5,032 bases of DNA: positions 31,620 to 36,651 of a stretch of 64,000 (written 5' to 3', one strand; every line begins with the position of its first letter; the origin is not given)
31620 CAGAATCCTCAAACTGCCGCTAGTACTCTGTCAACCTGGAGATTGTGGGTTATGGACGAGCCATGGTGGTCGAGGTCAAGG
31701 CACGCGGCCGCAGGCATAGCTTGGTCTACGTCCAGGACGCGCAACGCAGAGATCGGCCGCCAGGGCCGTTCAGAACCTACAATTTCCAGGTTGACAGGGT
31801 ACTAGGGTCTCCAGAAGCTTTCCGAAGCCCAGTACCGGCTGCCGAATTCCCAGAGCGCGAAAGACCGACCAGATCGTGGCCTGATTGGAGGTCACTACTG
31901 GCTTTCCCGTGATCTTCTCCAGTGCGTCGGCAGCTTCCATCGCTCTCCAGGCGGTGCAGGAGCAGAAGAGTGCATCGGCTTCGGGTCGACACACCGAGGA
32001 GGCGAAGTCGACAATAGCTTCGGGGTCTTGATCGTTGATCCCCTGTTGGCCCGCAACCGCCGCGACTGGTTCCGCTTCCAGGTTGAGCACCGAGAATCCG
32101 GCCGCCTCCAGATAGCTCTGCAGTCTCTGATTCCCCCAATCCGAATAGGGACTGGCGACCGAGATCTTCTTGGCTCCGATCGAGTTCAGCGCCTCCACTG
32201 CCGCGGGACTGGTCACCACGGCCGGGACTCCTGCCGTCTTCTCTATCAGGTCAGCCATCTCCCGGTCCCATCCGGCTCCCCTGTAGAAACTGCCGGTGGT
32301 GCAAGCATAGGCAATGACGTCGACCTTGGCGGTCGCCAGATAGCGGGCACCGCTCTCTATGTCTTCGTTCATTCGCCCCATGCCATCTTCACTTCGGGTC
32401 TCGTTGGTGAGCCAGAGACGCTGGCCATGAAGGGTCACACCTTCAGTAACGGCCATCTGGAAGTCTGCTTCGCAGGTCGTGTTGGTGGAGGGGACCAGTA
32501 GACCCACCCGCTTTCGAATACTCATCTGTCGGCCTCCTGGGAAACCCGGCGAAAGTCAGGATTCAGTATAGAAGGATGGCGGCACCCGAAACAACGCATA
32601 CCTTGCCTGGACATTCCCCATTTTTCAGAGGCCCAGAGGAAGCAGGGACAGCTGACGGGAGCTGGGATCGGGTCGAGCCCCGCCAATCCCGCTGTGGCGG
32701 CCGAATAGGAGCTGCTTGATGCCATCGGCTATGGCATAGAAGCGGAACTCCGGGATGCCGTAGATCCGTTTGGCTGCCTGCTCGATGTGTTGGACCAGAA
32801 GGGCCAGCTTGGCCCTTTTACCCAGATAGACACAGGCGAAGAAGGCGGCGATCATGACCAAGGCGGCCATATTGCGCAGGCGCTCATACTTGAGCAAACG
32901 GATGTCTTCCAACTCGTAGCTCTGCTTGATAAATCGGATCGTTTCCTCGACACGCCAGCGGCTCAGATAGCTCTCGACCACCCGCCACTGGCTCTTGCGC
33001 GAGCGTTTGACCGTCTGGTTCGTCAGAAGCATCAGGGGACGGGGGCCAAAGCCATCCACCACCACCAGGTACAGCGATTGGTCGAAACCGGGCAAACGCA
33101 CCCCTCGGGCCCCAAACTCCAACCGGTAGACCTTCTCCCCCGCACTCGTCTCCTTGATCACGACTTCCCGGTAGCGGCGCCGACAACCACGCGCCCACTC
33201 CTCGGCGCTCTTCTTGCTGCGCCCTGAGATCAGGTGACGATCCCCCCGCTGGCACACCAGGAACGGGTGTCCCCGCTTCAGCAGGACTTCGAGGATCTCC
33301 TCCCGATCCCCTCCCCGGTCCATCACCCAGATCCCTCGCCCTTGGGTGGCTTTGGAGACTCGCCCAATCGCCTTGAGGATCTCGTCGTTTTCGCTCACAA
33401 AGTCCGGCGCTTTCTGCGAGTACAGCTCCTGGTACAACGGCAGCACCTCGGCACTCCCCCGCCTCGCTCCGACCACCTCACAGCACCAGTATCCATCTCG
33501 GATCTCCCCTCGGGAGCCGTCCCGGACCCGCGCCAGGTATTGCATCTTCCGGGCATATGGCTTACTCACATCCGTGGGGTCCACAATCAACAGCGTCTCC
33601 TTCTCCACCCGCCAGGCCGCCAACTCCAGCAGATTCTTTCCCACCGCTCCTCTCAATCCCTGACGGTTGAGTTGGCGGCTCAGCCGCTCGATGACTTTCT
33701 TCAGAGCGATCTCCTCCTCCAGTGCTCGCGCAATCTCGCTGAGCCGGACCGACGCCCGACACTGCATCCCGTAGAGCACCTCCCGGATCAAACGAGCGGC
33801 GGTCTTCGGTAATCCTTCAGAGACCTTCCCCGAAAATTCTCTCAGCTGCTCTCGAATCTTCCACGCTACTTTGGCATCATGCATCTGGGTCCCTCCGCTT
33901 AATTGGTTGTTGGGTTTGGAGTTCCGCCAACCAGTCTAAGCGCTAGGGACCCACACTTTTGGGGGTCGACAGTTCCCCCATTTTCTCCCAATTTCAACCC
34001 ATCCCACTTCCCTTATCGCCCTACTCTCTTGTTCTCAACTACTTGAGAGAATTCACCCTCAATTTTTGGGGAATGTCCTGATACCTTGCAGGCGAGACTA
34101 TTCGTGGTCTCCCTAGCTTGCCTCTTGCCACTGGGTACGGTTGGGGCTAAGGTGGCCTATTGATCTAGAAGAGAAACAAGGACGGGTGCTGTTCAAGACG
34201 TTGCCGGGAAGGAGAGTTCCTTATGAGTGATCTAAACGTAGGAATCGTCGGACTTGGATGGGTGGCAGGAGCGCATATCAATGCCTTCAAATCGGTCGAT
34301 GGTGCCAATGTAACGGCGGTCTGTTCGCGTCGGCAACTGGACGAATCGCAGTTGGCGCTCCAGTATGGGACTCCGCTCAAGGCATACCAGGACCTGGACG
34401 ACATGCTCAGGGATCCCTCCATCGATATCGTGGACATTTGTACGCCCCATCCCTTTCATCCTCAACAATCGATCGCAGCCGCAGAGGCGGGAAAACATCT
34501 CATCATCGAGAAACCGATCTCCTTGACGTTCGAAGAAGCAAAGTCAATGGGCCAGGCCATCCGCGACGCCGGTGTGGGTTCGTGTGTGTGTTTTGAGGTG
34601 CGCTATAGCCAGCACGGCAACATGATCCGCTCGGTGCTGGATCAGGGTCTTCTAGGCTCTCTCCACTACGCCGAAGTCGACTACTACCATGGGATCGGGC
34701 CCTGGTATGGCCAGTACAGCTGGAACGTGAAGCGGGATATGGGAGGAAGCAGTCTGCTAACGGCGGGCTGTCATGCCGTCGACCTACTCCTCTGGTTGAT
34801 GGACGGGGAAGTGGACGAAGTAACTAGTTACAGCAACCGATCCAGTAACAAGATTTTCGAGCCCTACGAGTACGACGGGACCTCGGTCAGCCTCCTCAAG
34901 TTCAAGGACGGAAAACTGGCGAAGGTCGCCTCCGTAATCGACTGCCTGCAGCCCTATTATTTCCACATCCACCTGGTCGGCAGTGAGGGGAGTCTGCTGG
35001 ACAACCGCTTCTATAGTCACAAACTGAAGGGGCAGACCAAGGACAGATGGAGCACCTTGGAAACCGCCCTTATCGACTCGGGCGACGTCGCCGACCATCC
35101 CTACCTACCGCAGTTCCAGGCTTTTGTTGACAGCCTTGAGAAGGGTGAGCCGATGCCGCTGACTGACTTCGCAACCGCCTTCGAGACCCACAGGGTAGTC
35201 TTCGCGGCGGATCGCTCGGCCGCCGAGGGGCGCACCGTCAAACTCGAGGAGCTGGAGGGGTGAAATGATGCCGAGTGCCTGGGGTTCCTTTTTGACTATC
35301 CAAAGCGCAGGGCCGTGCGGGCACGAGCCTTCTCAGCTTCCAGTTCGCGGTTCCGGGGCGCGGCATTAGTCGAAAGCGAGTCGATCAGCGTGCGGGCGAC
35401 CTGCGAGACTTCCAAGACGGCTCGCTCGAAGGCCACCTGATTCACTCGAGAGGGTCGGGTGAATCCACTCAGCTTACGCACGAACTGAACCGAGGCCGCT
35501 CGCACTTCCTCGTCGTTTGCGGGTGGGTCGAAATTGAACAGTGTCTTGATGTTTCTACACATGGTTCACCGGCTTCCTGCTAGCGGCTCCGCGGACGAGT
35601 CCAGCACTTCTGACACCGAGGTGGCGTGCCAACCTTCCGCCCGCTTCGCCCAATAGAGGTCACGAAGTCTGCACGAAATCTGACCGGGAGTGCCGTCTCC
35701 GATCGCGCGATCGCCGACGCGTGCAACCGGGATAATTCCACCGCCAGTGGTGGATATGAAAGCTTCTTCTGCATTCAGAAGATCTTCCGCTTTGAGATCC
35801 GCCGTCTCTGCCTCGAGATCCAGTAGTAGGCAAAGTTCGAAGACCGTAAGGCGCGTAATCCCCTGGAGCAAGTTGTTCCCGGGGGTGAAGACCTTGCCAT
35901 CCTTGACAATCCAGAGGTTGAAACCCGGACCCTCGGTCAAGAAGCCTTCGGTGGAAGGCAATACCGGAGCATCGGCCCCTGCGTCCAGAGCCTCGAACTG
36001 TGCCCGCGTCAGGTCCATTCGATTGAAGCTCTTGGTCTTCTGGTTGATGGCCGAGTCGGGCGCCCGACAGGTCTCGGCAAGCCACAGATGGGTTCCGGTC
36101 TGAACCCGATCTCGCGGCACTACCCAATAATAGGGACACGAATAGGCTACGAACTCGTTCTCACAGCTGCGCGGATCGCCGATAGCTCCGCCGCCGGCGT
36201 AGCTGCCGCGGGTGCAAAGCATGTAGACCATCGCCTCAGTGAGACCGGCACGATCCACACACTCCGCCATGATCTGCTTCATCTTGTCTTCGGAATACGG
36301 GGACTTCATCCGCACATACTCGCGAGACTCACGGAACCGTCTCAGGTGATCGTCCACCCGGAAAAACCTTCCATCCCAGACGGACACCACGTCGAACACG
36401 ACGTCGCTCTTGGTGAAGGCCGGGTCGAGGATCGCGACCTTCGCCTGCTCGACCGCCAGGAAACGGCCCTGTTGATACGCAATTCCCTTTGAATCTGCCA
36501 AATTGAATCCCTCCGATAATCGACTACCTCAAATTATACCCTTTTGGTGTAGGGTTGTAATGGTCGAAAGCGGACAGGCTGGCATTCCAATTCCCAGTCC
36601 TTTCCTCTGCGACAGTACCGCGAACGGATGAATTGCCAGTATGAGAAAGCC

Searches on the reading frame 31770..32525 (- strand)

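Call 27: search_protein_families(library=pfam, proteins=[window:31770-32525:-], max_evalue=0.001)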
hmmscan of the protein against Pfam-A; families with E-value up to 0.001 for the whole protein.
window:31770-32525:- (251 aa): 2 families
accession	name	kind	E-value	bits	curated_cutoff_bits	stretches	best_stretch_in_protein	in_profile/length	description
PF17645.6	Amdase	-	2.2e-36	126.1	25.9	1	7-238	1-228/228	Arylmalonate decarboxylase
PF01177.27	Asp_Glu_race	-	9.3e-06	26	31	1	60-220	60-210/211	Asp/Glu/Hydantoin racemase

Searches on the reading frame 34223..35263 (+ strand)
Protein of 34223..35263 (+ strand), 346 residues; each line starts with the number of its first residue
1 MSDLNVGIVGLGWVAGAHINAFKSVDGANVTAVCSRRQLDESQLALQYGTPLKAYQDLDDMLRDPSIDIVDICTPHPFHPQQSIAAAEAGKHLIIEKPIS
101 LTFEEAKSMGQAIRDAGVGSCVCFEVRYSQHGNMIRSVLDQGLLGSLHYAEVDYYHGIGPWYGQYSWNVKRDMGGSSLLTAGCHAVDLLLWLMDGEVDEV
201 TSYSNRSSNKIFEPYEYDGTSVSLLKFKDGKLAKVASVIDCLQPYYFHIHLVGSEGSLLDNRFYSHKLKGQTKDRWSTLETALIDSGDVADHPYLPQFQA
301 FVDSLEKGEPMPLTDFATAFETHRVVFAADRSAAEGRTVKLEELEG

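Call 27: search_protein_families(library=pfam, proteins=[window:34223-35263:+], max_evalue=0.001)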
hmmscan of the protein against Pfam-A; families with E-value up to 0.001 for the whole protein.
window:34223-35263:+ (346 aa): 4 families
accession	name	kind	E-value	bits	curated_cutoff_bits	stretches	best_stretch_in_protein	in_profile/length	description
PF01408.29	GFO_IDH_MocA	-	2.5e-27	96.4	24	1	4-118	1-114/120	Oxidoreductase family, NAD-binding Rossmann fold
PF22725.1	GFO_IDH_MocA_C3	-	4.2e-20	72.4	27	1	135-258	4-123/124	GFO/IDH/MocA C-terminal domain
PF02894.22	GFO_IDH_MocA_C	-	1.6e-17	64.5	22.9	1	137-341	2-218/218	Oxidoreductase family, C-terminal alpha/beta domain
PF03447.22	NAD_binding_3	-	0.00028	22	24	1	10-95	1-87/116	Homoserine dehydrogenase, NAD binding domain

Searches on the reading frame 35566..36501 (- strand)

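Call 27: search_protein_families(library=pfam, proteins=[window:35566-36501:-], max_evalue=0.001)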
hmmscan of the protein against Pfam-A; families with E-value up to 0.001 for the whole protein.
window:35566-36501:- (311 aa): 1 family
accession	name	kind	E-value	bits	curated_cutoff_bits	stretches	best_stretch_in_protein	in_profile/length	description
PF01063.24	Aminotran_4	-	1.3e-39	136.8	28.5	1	35-262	2-223/223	Amino-transferase class IV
